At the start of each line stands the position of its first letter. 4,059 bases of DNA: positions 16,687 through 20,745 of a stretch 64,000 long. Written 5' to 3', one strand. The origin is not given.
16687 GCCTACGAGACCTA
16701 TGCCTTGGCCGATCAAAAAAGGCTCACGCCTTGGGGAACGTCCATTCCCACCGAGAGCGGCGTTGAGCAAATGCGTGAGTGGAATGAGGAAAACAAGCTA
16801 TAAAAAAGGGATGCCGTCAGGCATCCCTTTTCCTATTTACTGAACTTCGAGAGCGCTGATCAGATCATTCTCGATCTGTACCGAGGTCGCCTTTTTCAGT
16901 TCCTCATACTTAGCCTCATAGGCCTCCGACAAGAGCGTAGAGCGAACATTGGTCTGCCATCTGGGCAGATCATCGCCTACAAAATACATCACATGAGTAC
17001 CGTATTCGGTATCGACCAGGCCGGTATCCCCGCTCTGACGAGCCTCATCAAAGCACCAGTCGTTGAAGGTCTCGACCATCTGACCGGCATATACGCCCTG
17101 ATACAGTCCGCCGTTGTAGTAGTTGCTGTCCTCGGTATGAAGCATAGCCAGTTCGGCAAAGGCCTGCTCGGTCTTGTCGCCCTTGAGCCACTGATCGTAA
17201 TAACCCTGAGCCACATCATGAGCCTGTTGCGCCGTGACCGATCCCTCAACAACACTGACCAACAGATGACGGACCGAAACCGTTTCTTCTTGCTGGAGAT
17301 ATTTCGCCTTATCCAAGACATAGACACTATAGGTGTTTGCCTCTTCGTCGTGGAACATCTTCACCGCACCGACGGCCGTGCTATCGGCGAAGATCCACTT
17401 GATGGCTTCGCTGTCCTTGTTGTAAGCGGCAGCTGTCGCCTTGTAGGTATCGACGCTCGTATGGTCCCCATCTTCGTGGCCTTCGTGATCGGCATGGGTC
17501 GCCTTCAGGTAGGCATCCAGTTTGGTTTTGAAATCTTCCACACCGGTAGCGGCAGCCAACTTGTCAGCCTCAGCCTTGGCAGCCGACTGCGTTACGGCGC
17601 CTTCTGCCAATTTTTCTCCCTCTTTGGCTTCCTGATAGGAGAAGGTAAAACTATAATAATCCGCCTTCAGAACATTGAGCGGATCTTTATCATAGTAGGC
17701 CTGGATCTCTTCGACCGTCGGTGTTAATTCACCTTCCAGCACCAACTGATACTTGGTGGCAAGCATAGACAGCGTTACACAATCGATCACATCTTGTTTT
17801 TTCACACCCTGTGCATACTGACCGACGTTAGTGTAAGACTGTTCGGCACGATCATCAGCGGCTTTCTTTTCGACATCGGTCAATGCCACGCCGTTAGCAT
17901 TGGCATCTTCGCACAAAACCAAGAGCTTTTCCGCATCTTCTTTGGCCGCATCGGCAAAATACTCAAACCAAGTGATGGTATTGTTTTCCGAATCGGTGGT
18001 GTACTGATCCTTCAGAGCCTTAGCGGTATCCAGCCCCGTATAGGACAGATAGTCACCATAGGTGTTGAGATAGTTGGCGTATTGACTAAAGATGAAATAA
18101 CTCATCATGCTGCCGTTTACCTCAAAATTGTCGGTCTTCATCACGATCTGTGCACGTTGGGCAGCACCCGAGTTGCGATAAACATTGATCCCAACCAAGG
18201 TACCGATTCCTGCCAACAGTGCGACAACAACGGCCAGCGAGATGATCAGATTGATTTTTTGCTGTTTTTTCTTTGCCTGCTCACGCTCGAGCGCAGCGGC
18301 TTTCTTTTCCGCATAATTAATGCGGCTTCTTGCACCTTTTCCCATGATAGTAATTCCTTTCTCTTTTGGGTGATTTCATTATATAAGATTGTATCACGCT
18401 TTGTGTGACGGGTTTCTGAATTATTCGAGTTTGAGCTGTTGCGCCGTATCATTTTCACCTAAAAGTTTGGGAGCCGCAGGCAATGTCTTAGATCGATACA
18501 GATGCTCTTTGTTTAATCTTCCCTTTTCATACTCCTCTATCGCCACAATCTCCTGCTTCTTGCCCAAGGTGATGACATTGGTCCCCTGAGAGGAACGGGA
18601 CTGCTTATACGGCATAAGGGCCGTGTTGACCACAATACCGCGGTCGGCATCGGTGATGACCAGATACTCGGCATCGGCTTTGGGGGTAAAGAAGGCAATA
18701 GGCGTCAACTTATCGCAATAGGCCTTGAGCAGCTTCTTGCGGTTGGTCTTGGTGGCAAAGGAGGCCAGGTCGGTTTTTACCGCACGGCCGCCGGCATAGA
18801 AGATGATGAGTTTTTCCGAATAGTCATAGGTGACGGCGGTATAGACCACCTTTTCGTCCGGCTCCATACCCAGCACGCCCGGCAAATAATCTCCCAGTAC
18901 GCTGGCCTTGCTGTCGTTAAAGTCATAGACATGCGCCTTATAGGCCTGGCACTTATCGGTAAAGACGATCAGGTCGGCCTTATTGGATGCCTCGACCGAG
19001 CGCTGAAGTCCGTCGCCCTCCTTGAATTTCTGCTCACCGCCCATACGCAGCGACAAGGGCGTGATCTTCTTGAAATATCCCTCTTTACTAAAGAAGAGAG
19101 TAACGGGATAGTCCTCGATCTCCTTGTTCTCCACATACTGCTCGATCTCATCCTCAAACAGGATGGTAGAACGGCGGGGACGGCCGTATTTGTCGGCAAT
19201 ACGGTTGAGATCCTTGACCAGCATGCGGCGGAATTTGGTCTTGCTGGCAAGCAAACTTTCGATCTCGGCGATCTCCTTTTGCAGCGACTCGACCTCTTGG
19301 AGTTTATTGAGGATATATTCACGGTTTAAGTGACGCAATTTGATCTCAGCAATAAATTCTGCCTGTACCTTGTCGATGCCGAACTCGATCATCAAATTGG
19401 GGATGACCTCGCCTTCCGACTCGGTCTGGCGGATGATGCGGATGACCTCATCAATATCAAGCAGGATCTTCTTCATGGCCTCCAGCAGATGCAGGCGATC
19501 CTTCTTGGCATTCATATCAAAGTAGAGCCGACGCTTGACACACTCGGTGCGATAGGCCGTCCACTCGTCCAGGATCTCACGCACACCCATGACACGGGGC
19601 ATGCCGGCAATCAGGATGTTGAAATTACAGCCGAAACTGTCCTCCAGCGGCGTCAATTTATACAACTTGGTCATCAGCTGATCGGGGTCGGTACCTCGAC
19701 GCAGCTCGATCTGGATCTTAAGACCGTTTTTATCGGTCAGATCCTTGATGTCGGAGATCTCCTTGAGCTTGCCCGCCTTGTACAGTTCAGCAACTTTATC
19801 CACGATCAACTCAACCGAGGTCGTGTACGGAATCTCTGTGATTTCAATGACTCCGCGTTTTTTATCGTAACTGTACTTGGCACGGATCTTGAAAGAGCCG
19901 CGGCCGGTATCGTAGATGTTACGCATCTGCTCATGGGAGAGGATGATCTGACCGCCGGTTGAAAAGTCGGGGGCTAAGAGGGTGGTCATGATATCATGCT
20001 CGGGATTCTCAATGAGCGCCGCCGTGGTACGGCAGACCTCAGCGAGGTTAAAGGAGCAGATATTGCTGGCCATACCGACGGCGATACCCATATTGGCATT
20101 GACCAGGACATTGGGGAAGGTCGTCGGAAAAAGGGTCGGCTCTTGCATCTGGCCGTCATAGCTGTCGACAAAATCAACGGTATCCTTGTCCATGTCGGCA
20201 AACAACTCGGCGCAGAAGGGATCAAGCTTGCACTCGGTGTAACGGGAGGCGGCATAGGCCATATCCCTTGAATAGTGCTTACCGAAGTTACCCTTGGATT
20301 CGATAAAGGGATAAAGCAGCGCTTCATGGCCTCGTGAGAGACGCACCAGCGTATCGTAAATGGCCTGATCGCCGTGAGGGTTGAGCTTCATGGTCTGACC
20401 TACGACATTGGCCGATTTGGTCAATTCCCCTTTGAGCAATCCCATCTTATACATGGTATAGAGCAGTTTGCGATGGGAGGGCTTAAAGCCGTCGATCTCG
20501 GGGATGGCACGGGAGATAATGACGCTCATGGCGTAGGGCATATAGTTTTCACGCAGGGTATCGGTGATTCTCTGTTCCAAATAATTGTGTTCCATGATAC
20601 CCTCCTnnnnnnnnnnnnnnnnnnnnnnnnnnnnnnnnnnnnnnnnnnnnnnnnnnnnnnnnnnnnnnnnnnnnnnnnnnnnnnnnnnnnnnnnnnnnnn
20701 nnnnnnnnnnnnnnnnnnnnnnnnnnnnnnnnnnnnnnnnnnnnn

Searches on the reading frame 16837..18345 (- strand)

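Call 86: search_protein_families(library=pfam, proteins=[window:16837-18345:-], max_evalue=0.00001)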
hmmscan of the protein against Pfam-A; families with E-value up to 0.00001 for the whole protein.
window:16837-18345:- (502 aa): 1 family
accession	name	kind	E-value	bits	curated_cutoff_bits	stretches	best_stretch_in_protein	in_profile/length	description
PF13616.12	Rotamase_3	-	3.8e-08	34.3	22.5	1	351-453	11-110/116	PPIC-type PPIASE domain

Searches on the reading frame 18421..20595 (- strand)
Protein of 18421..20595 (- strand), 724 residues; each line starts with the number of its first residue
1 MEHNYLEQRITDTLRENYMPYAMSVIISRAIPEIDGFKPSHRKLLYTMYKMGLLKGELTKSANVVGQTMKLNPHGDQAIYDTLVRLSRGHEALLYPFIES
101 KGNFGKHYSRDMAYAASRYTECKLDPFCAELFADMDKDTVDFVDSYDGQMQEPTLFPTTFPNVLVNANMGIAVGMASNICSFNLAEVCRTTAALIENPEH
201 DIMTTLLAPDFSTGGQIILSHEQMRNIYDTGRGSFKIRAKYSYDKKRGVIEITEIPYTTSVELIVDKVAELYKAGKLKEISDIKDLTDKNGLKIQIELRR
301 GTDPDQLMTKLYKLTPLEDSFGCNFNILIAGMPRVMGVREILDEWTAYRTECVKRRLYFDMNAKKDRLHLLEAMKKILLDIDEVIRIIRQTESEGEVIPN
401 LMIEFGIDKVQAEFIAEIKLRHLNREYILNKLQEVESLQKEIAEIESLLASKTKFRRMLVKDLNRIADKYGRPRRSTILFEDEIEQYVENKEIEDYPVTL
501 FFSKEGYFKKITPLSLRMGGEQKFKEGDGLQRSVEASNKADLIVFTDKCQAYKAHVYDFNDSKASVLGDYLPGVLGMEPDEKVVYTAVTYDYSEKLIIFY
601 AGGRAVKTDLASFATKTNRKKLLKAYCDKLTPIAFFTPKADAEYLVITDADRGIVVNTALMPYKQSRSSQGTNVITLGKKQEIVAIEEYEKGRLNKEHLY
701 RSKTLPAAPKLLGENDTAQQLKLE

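Call 86: search_protein_families(library=pfam, proteins=[window:18421-20595:-], max_evalue=0.00001)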
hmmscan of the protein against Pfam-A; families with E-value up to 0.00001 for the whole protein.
window:18421-20595:- (724 aa): 1 family
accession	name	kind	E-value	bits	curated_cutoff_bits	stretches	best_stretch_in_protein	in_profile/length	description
PF00521.26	DNA_topoisoIV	-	2.1e-133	445.8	31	1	29-463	1-431/432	DNA gyrase/topoisomerase IV, subunit A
